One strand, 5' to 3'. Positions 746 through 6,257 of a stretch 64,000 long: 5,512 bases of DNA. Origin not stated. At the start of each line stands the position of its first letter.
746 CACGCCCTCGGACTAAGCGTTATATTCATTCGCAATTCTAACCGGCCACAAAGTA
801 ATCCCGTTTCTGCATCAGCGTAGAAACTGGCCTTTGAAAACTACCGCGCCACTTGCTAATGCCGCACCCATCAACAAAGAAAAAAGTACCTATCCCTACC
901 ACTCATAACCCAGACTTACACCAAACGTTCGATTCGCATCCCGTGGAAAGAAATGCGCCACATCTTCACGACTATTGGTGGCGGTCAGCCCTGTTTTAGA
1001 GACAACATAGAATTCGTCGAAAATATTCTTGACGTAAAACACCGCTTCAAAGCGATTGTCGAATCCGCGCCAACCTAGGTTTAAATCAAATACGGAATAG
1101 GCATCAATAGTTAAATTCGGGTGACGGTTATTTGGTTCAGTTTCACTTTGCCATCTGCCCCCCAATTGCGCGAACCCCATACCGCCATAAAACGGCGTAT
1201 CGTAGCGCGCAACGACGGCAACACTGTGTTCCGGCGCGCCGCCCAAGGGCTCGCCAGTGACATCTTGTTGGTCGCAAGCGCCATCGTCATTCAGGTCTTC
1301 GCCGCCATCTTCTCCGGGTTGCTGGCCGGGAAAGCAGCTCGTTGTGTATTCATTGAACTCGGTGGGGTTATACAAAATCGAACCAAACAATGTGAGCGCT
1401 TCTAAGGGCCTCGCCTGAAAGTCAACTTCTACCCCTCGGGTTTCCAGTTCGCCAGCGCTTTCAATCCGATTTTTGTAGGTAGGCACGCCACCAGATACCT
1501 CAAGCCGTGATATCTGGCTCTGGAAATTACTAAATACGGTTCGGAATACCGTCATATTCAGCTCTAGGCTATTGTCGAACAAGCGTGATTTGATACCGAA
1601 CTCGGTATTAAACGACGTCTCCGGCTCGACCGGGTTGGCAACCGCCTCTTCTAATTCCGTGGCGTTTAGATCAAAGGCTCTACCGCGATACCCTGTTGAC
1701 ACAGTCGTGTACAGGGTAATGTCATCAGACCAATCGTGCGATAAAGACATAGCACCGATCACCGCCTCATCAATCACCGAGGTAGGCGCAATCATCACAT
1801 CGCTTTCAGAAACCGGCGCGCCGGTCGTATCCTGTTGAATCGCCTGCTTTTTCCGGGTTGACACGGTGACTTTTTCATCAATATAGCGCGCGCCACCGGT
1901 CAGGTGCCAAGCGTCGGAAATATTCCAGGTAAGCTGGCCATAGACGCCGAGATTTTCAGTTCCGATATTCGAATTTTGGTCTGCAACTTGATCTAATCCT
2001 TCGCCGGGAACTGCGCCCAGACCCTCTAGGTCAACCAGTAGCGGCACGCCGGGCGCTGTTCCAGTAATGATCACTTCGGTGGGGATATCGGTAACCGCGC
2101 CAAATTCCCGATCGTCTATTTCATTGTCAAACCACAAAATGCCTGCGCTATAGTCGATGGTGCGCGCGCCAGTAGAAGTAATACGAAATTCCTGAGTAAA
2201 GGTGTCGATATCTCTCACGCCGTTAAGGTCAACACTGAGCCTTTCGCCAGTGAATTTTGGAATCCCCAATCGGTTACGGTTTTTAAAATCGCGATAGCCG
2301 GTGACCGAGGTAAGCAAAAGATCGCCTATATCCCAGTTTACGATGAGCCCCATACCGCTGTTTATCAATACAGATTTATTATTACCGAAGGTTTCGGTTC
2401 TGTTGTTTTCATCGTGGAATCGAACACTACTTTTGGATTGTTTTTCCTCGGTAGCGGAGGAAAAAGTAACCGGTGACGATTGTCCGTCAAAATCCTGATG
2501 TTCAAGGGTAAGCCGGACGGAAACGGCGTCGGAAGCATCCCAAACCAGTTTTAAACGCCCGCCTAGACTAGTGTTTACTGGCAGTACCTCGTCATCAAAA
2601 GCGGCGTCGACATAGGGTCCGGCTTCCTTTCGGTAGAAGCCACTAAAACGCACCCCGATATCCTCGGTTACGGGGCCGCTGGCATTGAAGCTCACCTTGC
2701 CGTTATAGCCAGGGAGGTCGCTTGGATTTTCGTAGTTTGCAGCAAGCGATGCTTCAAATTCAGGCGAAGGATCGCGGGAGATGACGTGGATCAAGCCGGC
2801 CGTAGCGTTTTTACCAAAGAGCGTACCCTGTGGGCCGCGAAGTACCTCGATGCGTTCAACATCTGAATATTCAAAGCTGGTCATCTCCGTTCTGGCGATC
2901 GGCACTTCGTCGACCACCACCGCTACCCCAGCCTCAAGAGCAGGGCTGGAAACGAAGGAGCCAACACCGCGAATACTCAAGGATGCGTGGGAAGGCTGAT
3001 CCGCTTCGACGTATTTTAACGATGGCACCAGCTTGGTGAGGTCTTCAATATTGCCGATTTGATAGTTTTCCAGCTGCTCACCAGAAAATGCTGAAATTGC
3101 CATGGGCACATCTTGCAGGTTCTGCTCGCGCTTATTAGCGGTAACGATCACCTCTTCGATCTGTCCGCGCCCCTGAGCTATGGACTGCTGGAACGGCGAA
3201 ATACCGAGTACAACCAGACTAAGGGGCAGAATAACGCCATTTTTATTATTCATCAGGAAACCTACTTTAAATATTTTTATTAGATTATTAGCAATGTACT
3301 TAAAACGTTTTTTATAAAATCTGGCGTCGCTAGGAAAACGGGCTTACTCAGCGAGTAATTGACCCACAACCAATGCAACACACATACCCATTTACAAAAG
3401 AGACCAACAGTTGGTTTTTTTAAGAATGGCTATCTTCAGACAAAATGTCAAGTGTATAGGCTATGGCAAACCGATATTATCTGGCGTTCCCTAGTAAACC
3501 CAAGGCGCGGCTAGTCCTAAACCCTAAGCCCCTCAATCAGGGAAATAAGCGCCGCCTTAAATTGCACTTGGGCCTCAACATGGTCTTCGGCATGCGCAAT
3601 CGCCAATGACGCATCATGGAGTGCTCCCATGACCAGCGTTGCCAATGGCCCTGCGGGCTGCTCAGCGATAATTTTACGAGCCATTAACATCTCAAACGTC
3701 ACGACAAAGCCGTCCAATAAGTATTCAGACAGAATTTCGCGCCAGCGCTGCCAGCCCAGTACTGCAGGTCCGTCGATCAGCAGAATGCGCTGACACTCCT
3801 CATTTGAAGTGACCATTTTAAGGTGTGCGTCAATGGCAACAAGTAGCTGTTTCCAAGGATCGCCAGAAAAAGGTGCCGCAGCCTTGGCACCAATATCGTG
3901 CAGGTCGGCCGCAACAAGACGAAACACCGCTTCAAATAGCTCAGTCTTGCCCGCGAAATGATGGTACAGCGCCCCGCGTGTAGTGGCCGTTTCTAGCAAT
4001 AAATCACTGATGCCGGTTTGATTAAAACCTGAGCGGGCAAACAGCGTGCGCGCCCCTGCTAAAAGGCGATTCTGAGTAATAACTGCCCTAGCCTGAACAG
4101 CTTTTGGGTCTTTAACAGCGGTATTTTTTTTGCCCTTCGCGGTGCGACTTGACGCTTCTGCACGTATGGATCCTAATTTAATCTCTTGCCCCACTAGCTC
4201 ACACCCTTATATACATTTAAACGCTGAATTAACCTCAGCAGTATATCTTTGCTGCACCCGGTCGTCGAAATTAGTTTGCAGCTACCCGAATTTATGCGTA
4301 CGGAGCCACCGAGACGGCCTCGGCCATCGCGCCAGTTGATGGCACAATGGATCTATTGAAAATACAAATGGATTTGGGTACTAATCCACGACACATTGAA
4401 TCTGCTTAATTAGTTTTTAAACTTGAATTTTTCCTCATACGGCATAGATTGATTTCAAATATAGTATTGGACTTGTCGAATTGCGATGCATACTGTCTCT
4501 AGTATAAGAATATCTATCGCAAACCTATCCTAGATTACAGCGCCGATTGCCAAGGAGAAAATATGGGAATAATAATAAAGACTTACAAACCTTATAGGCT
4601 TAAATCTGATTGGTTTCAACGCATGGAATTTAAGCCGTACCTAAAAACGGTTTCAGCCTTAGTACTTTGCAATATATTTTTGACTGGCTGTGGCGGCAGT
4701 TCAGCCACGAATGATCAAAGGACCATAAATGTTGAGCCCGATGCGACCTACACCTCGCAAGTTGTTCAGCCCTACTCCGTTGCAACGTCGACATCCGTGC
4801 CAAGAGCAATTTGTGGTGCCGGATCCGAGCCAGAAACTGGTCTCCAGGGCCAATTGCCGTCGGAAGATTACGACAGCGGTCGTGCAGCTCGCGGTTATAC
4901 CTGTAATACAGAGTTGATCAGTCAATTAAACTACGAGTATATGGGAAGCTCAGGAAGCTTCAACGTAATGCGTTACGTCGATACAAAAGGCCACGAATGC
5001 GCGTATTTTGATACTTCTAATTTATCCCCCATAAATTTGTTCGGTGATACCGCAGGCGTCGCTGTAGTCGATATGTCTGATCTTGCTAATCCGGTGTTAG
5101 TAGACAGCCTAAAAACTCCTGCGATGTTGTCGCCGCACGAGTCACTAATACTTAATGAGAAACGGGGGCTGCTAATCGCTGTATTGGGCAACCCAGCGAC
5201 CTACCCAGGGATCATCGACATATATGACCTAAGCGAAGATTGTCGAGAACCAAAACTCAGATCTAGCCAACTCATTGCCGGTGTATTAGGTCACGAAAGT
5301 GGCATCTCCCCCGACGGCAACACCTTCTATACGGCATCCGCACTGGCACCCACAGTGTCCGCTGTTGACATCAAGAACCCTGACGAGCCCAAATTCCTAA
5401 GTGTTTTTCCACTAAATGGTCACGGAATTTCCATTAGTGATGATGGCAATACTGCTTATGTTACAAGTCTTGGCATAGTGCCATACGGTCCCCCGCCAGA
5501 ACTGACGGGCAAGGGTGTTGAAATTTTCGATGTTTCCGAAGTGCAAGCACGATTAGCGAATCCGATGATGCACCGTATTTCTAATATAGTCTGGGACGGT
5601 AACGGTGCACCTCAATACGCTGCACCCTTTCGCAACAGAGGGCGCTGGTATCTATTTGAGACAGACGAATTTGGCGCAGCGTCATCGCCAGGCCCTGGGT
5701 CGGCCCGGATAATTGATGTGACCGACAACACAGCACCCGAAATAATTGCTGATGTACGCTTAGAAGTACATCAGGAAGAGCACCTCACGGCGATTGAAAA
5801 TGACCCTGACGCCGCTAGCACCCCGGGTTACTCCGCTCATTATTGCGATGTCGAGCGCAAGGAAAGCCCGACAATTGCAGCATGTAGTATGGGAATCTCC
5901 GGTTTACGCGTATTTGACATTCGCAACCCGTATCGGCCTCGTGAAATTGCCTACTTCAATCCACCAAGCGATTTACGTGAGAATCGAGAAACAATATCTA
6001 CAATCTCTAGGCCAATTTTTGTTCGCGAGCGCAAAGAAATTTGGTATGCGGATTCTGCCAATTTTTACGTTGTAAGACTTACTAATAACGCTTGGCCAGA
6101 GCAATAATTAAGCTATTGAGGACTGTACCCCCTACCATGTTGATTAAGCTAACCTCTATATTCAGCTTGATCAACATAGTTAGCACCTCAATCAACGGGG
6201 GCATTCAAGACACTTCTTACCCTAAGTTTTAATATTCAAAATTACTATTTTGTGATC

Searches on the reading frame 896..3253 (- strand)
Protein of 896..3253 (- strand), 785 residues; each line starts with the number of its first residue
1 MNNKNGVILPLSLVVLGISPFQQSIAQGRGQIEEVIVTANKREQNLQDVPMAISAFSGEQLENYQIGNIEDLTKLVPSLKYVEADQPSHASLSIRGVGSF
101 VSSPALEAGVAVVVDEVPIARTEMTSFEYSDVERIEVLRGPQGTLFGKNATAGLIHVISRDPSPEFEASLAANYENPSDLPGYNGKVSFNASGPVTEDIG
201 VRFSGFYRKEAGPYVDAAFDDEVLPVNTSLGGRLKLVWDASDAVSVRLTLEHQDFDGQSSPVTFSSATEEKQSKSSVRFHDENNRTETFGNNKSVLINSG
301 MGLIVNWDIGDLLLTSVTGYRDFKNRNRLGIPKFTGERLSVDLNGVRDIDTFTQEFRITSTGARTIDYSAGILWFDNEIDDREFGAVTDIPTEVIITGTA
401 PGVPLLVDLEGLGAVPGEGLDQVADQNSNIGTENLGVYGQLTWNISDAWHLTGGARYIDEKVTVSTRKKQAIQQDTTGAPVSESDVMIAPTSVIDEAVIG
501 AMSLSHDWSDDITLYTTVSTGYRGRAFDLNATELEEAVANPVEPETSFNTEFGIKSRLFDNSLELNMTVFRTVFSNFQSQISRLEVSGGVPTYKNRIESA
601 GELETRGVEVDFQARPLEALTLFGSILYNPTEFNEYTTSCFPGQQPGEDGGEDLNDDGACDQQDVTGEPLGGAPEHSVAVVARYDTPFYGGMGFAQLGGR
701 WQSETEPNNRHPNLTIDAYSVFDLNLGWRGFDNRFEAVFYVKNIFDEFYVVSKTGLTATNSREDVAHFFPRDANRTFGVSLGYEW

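Call 66: search_solved_structures(query=window:896-3253:-, max_evalue=0.001)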
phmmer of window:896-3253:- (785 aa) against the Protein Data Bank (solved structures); distinct sequences matched with E-value up to 0.001: 33.
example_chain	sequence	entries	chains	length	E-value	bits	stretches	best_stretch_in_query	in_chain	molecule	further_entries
4epa_A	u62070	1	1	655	2.4e-20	75.5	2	34-199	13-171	Pesticin receptor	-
2hdf_A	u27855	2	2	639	8e-14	53.9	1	33-207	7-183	Colicin I receptor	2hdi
9nn6_A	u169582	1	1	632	2.6e-13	52.3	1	35-207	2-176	Colicin I receptor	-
8the_A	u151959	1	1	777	2e-10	42.7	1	35-165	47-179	Heme/hemoglobin uptake outer membrane receptor PhuR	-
3qlb_A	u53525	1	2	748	9.3e-09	37.2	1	27-164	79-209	Enantio-pyochelin receptor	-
5fp2_A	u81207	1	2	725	1.4e-08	36.6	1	130-249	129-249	FERRIC ENTEROBACTIN RECEPTOR PIRA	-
5fr8_A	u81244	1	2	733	1.6e-08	36.4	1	130-249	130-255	TONB-DEPENDENT SIDEROPHORE RECEPTOR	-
5out_A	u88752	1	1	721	1.5e-07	33.2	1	130-209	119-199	Ferric enterobactin receptor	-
6q5e_A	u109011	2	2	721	1.5e-07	33.2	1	130-209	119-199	Ferric enterobactin receptor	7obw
5m9b_A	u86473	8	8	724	1.5e-07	33.2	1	130-209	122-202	Ferric enterobactin receptor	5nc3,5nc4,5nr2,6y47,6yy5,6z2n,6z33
6i2j_A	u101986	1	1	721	1.5e-07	33.2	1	130-209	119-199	Ferric enterobactin receptor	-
5mzs_A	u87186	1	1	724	1.5e-07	33.2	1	130-209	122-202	Ferric enterobactin receptor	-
6r1f_A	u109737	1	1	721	1.5e-07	33.2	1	130-209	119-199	Ferric enterobactin receptor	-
6v81_A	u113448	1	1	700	2.7e-07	32.4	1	34-169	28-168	Probable TonB-dependent receptor YncD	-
9c4o_A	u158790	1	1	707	2.9e-07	32.2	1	34-169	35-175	Pyrroloquinoline quinone transporter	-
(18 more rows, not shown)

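Call 67: search_protein_families(library=ncbifam, proteins=[window:896-3253:-], max_evalue=0.001)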
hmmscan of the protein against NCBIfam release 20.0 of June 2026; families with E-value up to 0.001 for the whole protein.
window:896-3253:- (785 aa): 26 families (the best 25 are shown)
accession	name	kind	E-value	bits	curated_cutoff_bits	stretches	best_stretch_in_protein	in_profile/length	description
TIGR01783.1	TonB-siderophor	subfamily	2.2e-32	112.5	223.5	3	48-285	1-224/649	TonB-dependent siderophore receptor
TIGR01785.1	TonB-hemin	subfamily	1.2e-27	96.7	316.85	2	432-785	363-677/677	TonB-dependent heme/hemoglobin receptor family protein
TIGR01786.1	TonB-hemlactrns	subfamily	8.8e-23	80.5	323.75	2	34-162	2-136/719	TonB-dependent hemoglobin/transferrin/lactoferrin family receptor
NF010010.0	PRK13483.1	equivalog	1.5e-21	76.1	927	1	18-260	17-262/660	ligand-gated channel protein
TIGR04056.1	OMP_RagA_SusC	subfamily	9.6e-19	67.2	368.25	2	31-159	77-203/981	SusC/RagA family TonB-linked outer membrane protein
NF053590.1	TonB_dep_TOL0244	equivalog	9.8e-17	60.8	645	1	32-162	10-142/604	TOL_0244 family TonB-dependent receptor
NF010038.0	PRK13513.1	equivalog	2.2e-16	59.6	942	1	27-274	30-275/659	ligand-gated channel protein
NF041535.1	TonB_rec_PqqU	equivalog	2e-13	49.5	1200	2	37-161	3-131/676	TonB-dependent receptor PqqU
TIGR01779.1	TonB-B12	equivalog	2.1e-13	49.7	599.7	1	13-174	10-168/614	TonB-dependent vitamin B12 receptor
NF007478.2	PRK10064.1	equivalog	3.9e-13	48.5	745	1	30-205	28-205/663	catecholate siderophore receptor CirA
NF050067.1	TonBEntbctnRecCfrA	equivalog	2.9e-12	45.7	1200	1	16-211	10-213/698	TonB-dependent ferric enterobactin receptor CfrA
NF010048.1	PRK13524.1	subfamily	4.5e-11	41.9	493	1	131-210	147-227/744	FepA family TonB-dependent siderophore receptor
NF010012.0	PRK13486.1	equivalog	7.5e-11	41.1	924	1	33-220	26-220/696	TonB-dependent receptor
NF007926.1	PRK10641.1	equivalog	2e-09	36.5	836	1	13-164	11-158/617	TonB-dependent vitamin B12 receptor BtuB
NF010051.0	PRK13528.1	subfamily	2.5e-09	36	583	1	131-209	143-223/727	FepA family TonB-dependent siderophore receptor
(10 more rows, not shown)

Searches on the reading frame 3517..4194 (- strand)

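Call 67: search_protein_families(library=ncbifam, proteins=[window:3517-4194:-], max_evalue=0.001)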
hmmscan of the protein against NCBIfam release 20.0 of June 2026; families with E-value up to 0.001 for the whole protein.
window:3517-4194:- (225 aa): 13 families
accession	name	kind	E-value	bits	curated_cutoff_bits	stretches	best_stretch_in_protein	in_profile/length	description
NF041196.1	ScbR_bind_reg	equivalog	1.7e-14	54.5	150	1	34-106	1-73/191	ScbR family autoregulator-binding transcription factor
NF007949.0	PRK10668.1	equivalog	9.2e-13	48.2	271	1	35-139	7-110/216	multidrug efflux transporter transcriptional repressor AcrR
NF051852.1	efflux_TF_MtrR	exception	3e-12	46.8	280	1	34-137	5-108/205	multidrug efflux system transcriptional repressor MtrR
NF007430.0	PRK09975.1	equivalog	1e-10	41.1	274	1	33-136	5-108/220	acrEF/envCD operon transcriptional regulator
NF050111.1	TransRegSACE7040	equivalog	2.5e-08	34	250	1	42-133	4-94/186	SACE_7040 family transcriptional regulator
NF053731.1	TransRegFasRMycb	equivalog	9.4e-07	28.8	330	1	42-138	14-109/199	HTH-type transcriptional activator FasR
NF000040.3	Tn10_TetC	equivalog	1.2e-06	28.9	425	1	40-161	14-132/197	tetracyline resistance-associated transcriptional repressor TetC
TIGR03384.1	betaine_BetI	equivalog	6.1e-05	22.8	201.3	1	41-172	10-143/189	choline-binding transcriptional repressor BetI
NF051457.1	acryl_TF_AcuR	equivalog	7.9e-05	22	247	1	30-90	8-68/204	acrylate utilization transcriptional regulator AcuR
NF053516.1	TranRepPrsAVib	equivalog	0.00019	21.3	300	1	39-91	6-58/208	TetR family transcriptional repressor PsrA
NF001978.0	PRK00767.1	equivalog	0.00021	21.1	118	1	41-203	11-175/197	transcriptional regulator BetI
NF058643.1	TranRegCurRPseudo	equivalog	0.00056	19.6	300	1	40-90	8-58/193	TetR family transcriptional repressor CurR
TIGR02366.1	DHAK_reg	equivalog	0.00074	19.6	129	0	38-92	2-56/176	dihydroxyacetone kinase transcriptional activator DhaS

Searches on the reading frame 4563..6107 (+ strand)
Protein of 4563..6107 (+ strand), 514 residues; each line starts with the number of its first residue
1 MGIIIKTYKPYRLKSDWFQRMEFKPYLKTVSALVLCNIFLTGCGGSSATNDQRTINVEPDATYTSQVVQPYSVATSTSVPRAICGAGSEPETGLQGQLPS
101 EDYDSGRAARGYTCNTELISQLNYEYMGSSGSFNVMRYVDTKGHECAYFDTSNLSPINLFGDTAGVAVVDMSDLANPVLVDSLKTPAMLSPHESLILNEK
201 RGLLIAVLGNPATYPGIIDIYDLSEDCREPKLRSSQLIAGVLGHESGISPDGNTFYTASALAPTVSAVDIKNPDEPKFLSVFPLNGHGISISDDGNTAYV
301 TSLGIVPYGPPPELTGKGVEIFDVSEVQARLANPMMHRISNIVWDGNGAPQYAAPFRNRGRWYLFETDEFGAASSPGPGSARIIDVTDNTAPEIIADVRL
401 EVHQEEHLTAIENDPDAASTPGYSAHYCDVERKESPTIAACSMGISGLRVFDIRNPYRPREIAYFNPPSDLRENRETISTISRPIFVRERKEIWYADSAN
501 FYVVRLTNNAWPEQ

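Call 67: search_protein_families(library=ncbifam, proteins=[window:4563-6107:+], max_evalue=0.001)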
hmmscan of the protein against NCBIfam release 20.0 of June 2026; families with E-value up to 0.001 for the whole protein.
window:4563-6107:+ (514 aa): 1 family
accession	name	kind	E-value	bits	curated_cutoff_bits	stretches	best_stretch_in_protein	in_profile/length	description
TIGR04312.1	choice_anch_B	subfamily_domain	0.00046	19.6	100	0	108-186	6-75/364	choice-of-anchor B family protein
